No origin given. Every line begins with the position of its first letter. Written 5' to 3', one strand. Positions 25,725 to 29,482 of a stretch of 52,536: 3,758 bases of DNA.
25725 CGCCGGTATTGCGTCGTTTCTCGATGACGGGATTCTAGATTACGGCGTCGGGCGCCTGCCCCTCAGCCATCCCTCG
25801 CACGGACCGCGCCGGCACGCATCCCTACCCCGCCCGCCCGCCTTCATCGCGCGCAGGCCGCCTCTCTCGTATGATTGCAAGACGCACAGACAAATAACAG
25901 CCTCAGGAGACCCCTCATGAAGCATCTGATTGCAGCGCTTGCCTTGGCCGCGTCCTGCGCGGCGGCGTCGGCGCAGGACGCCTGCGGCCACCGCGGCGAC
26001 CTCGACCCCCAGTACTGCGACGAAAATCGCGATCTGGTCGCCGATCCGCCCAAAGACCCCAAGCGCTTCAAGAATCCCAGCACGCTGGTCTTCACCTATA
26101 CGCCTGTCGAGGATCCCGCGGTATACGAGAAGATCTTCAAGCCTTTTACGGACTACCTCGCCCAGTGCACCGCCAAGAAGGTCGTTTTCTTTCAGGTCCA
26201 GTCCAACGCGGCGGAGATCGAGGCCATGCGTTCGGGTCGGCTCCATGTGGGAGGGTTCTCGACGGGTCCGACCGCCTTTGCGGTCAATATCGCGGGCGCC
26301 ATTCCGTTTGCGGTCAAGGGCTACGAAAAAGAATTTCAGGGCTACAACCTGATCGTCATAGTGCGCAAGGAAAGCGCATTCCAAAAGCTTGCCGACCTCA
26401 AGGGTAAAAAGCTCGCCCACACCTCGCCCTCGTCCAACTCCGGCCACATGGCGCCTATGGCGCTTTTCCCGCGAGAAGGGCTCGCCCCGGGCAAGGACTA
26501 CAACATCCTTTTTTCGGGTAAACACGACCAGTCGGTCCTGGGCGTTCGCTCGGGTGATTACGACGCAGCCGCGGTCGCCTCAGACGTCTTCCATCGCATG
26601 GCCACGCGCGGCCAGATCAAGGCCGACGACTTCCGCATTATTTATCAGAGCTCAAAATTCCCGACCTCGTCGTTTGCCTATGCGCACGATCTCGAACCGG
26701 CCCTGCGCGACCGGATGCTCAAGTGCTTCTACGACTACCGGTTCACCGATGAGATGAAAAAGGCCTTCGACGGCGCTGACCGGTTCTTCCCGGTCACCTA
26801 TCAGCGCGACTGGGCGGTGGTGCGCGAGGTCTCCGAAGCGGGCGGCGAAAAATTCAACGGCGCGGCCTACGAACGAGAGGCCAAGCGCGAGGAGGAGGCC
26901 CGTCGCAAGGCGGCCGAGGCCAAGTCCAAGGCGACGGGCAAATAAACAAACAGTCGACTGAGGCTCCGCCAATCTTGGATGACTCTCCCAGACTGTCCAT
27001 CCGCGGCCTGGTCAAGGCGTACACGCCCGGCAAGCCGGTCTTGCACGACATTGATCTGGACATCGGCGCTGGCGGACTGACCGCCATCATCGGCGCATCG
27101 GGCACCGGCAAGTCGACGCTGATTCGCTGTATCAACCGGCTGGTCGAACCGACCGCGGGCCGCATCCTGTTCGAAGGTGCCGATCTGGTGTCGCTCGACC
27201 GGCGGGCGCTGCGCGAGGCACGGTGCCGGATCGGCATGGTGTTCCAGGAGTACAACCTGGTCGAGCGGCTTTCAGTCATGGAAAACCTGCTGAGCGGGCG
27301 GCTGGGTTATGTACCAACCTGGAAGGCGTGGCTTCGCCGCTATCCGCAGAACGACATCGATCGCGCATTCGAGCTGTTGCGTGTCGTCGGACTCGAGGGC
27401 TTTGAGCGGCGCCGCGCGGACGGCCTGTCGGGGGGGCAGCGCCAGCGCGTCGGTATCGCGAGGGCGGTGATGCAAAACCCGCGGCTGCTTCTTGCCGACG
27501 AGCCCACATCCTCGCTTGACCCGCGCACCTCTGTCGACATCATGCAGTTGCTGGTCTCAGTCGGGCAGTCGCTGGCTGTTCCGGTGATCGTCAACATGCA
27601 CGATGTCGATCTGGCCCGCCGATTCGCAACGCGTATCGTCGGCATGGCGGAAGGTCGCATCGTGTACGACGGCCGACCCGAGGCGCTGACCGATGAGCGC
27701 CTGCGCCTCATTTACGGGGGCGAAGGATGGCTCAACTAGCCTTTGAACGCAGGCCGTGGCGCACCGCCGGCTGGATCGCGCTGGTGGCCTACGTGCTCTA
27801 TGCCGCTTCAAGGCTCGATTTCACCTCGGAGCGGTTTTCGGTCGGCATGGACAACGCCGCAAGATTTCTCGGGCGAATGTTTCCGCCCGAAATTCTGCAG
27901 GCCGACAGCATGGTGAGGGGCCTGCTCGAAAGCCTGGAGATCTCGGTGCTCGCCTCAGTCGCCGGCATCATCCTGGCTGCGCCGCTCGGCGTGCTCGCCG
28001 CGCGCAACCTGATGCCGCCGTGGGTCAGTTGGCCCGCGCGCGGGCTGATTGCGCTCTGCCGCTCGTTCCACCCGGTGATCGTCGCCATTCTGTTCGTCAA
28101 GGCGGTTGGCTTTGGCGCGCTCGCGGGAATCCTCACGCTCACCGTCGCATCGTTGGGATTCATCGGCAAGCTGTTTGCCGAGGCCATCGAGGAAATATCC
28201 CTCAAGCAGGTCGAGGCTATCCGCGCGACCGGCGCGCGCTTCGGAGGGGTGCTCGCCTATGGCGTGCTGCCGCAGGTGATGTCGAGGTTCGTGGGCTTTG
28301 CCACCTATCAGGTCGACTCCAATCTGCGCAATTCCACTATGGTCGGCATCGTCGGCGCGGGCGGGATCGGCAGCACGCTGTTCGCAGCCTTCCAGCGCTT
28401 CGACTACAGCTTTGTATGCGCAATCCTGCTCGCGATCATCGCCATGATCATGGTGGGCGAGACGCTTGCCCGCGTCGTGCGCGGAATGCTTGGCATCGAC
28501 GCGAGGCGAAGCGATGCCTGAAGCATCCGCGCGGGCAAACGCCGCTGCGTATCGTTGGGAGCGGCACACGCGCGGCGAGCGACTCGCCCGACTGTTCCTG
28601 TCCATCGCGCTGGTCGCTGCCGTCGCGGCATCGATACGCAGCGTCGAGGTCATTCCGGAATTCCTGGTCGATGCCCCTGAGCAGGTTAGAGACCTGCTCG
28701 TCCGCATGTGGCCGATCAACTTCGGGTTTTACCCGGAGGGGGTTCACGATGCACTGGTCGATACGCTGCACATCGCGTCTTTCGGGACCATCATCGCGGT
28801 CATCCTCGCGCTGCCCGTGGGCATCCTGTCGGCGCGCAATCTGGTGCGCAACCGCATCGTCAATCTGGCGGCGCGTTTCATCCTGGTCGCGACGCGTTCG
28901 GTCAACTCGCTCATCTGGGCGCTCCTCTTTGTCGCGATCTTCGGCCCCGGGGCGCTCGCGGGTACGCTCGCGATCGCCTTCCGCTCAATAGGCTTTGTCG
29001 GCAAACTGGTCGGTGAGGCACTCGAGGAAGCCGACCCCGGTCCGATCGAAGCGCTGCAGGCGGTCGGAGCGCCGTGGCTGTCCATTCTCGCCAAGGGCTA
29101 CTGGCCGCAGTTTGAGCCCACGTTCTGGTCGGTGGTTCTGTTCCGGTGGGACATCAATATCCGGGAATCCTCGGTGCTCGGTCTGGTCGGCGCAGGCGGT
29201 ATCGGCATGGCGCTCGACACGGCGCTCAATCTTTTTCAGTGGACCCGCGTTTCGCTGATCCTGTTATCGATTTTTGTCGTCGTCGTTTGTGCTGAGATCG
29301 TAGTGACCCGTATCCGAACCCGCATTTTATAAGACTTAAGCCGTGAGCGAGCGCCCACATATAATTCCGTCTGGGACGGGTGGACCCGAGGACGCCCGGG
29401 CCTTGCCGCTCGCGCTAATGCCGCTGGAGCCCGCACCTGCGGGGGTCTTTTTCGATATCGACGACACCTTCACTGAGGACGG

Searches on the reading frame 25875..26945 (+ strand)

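Call 18: search_protein_families(library=pfam, proteins=[window:25875-26945:+])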
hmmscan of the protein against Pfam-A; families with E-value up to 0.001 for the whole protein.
window:25875-26945:+ (356 aa): 1 family
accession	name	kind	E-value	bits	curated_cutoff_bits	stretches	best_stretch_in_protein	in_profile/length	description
PF12974.12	Phosphonate-bd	-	1.6e-57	195.1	27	1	73-302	1-232/242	ABC transporter, phosphonate, periplasmic substrate-binding protein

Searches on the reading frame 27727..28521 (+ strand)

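Call 18: search_protein_families(library=pfam, proteins=[window:27727-28521:+])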
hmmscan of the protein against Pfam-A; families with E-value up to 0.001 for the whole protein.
window:27727-28521:+ (264 aa): 2 families
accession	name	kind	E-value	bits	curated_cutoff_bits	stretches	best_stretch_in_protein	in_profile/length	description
PF00528.27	BPD_transp_1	-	4.4e-19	69.4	26.4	1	85-252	2-175/184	Binding-protein-dependent transport system inner membrane component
PF20014.4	GAP1-M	-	5.7e-05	23.7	24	0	176-214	46-84/101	GTPase-associated protein 1, middle domain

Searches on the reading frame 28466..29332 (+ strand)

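Call 18: search_protein_families(library=pfam, proteins=[window:28466-29332:+])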
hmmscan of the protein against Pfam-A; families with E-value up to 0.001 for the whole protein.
window:28466-29332:+ (288 aa): 1 family
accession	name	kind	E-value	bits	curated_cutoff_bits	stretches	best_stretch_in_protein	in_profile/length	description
PF00528.27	BPD_transp_1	-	5.1e-14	52.9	26.4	1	115-287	1-182/184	Binding-protein-dependent transport system inner membrane component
